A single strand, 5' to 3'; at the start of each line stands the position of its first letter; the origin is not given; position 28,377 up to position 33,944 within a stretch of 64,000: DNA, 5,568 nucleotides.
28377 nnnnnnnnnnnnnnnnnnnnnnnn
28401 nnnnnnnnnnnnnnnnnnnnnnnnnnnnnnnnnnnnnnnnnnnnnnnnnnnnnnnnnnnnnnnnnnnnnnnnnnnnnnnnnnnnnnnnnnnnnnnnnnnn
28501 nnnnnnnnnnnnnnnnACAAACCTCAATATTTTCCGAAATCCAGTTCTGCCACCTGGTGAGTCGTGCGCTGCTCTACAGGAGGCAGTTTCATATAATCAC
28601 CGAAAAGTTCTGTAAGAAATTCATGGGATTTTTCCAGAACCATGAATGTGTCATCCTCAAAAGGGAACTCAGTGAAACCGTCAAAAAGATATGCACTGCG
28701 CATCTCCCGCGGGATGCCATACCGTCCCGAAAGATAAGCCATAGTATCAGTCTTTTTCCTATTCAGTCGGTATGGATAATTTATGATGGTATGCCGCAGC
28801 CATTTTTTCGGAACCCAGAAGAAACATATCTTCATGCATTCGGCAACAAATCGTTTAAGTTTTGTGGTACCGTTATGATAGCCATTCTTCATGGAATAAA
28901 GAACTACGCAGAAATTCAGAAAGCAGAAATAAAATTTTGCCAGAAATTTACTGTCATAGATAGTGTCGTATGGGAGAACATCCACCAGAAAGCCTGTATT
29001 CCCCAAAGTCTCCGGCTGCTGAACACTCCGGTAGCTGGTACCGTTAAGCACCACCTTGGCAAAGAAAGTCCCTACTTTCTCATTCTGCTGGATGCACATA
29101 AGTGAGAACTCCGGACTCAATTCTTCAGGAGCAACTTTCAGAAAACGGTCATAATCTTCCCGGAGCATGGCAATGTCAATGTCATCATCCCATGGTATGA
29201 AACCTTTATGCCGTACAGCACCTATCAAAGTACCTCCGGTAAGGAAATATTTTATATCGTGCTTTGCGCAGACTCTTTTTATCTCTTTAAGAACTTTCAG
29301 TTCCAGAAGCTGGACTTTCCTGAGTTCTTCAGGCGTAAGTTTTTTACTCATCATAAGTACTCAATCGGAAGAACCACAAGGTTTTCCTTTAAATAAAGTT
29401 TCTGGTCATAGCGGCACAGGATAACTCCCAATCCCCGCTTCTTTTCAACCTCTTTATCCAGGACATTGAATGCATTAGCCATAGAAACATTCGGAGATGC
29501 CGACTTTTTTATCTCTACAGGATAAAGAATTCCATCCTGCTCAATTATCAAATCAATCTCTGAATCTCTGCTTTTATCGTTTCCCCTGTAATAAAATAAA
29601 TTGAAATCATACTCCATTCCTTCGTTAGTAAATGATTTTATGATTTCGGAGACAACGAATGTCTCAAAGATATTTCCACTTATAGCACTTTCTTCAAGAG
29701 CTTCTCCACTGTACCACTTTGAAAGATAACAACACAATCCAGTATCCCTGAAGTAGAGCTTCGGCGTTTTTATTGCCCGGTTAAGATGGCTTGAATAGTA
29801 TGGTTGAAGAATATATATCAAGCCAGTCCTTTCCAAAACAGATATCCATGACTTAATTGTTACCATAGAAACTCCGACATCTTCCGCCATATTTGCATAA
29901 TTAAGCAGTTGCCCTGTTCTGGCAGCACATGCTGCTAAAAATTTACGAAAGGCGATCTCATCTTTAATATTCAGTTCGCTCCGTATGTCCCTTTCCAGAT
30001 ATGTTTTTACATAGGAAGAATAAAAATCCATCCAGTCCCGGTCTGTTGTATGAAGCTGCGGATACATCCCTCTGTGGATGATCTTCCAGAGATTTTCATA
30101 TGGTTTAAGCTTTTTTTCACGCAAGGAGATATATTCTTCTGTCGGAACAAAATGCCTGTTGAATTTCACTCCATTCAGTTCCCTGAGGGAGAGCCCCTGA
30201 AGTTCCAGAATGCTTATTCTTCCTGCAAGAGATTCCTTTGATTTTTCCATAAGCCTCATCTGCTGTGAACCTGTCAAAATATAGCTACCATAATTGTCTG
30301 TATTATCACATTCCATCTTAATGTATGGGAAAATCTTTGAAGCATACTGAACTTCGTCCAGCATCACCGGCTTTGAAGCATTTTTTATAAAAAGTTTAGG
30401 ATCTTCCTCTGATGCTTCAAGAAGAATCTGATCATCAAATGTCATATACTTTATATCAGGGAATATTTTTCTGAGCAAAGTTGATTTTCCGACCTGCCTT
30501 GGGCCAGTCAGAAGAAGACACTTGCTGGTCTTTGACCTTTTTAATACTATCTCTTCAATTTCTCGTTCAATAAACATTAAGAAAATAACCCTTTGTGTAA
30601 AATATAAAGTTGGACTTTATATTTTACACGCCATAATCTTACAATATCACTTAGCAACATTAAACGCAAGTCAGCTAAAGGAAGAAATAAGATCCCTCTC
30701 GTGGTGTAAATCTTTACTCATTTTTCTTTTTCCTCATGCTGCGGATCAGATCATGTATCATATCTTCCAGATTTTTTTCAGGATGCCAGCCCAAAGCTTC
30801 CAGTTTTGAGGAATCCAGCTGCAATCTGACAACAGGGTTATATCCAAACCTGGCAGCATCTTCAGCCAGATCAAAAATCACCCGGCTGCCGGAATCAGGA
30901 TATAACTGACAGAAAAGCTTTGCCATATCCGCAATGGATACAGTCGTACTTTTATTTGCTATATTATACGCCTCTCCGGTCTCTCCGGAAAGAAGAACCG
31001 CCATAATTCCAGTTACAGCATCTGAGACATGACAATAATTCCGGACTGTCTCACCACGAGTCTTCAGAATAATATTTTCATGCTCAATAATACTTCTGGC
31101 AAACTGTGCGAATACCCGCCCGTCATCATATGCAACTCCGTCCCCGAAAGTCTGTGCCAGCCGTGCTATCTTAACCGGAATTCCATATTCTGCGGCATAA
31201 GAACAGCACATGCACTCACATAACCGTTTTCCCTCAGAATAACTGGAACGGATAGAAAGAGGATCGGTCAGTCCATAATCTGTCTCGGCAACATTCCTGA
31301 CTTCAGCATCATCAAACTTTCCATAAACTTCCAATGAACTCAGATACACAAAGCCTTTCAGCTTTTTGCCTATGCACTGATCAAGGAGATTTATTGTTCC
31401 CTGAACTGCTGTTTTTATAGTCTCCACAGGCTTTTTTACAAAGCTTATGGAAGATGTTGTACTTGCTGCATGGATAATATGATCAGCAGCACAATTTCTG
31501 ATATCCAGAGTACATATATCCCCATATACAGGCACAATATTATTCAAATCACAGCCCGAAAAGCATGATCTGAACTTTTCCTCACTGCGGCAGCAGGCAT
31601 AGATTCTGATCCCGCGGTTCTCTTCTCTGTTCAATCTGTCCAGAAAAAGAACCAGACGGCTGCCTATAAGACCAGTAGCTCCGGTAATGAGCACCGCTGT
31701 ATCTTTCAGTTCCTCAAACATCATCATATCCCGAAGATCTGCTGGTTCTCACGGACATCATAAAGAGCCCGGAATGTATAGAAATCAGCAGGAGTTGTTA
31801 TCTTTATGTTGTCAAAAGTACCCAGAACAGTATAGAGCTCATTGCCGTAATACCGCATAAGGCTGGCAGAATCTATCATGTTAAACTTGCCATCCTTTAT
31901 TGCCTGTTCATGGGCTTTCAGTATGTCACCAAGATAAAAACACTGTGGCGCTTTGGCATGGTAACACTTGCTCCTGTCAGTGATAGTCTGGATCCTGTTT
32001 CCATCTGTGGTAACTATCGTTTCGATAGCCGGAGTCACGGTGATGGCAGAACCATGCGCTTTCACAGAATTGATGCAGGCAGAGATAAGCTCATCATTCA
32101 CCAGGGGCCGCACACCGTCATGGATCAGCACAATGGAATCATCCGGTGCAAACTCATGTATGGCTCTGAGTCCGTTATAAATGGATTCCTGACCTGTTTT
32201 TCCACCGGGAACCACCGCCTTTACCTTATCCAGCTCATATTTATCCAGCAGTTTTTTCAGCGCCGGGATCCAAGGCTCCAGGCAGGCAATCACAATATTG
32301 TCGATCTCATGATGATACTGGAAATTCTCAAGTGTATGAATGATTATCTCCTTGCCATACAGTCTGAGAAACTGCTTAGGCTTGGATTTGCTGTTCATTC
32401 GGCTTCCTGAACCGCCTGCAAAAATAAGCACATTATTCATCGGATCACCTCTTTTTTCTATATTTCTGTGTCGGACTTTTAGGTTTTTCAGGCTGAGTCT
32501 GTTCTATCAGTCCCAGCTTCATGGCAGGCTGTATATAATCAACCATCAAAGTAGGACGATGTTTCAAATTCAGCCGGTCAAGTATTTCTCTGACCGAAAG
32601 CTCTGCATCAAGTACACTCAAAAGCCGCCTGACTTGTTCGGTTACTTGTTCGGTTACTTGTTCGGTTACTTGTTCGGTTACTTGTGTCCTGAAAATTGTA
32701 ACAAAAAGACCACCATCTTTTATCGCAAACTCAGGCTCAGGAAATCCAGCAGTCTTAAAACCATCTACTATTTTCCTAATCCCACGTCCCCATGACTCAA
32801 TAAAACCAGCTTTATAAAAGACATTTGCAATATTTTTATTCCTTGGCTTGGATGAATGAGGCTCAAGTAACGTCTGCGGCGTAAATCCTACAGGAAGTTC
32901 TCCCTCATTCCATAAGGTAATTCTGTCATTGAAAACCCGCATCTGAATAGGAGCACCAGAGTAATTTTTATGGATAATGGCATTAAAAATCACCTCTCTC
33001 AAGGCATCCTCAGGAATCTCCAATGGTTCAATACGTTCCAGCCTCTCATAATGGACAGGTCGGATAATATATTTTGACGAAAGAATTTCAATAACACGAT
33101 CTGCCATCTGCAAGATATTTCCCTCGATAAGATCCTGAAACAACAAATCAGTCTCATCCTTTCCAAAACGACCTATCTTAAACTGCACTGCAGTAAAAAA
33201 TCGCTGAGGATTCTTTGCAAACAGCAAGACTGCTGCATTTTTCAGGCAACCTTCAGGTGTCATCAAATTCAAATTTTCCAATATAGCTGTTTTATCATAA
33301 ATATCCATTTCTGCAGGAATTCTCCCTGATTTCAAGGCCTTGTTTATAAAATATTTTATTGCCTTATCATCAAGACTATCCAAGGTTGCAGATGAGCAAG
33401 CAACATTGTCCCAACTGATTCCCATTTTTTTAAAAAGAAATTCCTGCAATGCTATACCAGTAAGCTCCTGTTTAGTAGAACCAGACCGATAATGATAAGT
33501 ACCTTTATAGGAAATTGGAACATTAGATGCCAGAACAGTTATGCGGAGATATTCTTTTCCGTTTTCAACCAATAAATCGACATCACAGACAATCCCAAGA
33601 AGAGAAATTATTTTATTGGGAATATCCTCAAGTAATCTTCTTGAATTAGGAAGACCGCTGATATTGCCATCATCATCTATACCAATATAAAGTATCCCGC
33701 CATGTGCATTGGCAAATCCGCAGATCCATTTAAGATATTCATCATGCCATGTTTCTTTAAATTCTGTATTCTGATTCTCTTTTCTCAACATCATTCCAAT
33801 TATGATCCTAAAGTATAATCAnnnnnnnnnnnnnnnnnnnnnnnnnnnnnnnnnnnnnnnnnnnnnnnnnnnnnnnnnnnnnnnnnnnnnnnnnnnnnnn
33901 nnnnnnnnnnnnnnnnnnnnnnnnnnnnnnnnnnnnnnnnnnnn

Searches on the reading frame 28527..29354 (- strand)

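Call 15: search_protein_families(library=pfam, proteins=[window:28527-29354:-], max_evalue=0.001)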
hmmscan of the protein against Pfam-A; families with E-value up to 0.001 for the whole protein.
window:28527-29354:- (276 aa): 1 family
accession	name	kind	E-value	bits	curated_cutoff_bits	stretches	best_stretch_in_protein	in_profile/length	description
PF04991.19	LicD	-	2.5e-38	132.9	22.6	1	29-252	1-227/227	LicD family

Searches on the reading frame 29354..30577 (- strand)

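Call 15: search_protein_families(library=pfam, proteins=[window:29354-30577:-], max_evalue=0.001)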
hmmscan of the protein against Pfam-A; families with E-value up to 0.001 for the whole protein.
window:29354-30577:- (408 aa): 3 families
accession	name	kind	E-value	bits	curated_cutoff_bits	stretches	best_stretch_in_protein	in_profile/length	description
PF13635.12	DUF4143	-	8.7e-43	146.3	28.1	1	195-359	1-160/160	Domain of unknown function (DUF4143)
PF13173.12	AAA_14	-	2e-25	89.7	27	1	18-134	2-128/129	AAA domain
PF13730.12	HTH_36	-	0.00057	20.1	25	0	207-254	7-55/55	Helix-turn-helix domain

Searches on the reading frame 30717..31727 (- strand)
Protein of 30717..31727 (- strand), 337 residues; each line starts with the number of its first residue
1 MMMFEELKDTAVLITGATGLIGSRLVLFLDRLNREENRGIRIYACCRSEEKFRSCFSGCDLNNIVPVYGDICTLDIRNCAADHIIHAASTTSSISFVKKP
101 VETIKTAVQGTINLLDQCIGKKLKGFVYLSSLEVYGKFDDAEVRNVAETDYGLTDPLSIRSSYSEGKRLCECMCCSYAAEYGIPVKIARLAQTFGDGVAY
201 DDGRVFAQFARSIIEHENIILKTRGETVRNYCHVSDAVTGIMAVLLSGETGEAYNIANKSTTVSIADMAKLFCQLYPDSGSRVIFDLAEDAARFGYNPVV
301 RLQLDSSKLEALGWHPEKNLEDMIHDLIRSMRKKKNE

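Call 15: search_protein_families(library=pfam, proteins=[window:30717-31727:-], max_evalue=0.001)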
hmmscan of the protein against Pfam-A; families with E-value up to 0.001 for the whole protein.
window:30717-31727:- (337 aa): 5 families
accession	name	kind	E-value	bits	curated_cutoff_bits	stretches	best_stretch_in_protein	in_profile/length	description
PF01370.27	Epimerase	-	2.2e-36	125.9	20.9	1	12-257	1-240/240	NAD dependent epimerase/dehydratase family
PF16363.11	GDP_Man_Dehyd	-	1.4e-24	87.6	27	1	13-326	1-331/332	GDP-mannose 4,6 dehydratase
PF01073.25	3Beta_HSD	-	1.1e-14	54.6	22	1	13-173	1-156/280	3-beta hydroxysteroid dehydrogenase/isomerase family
PF02719.21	Polysacc_synt_2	-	8.5e-12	45.3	20.2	1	12-131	1-128/293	Polysaccharide biosynthesis protein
PF07993.18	NAD_binding_4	-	3.7e-11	43.1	20.1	1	14-195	1-209/258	Male sterility protein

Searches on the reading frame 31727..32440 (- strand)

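Call 15: search_protein_families(library=pfam, proteins=[window:31727-32440:-], max_evalue=0.001)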
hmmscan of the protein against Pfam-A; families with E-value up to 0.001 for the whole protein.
window:31727-32440:- (238 aa): 4 families
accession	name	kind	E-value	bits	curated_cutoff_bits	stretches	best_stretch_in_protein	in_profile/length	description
PF01128.25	IspD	-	1.8e-44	152.6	27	1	4-222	3-214/221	2-C-methyl-D-erythritol 4-phosphate cytidylyltransferase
PF12804.13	NTP_transf_3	-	3.7e-11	43.9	27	1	4-136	1-121/160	MobA-like NTP transferase domain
PF00483.29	NTP_transferase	-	4.1e-05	23.7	21.2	1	5-75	3-75/245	Nucleotidyl transferase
PF02348.25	CTP_transf_3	-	0.00022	21.5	22.6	1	13-140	6-128/217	Cytidylyltransferase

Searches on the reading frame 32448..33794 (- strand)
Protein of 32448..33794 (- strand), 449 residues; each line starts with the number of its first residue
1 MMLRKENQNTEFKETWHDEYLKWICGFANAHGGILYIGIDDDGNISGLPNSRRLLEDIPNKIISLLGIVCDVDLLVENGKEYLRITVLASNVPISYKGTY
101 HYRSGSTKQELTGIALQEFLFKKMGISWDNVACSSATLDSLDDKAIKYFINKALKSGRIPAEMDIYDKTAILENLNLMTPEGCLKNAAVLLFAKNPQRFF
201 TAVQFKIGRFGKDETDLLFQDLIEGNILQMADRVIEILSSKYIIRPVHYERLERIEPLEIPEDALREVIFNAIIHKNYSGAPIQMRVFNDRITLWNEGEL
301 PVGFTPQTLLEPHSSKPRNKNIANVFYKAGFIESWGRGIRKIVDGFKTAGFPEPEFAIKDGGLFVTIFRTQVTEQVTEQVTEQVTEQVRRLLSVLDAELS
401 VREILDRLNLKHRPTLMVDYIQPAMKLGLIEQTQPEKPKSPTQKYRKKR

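Call 15: search_protein_families(library=pfam, proteins=[window:32448-33794:-], max_evalue=0.001)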
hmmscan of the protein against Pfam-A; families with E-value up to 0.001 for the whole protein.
window:32448-33794:- (449 aa): 3 families
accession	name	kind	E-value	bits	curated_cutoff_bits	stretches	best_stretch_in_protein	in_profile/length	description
PF21247.3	Fic-like_C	-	8.4e-24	83.7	27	1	386-446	1-62/64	Filamentation induced by cAMP protein Fic-like, C-terminal domain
PF13749.12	HATPase_c_4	-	7.1e-22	77.6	26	1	280-367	1-89/89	Putative ATP-dependent DNA helicase recG C-terminal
PF04326.19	SLFN_AlbA_2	-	1.8e-14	54.7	25.3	1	6-111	1-117/118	Schlafen, AlbA_2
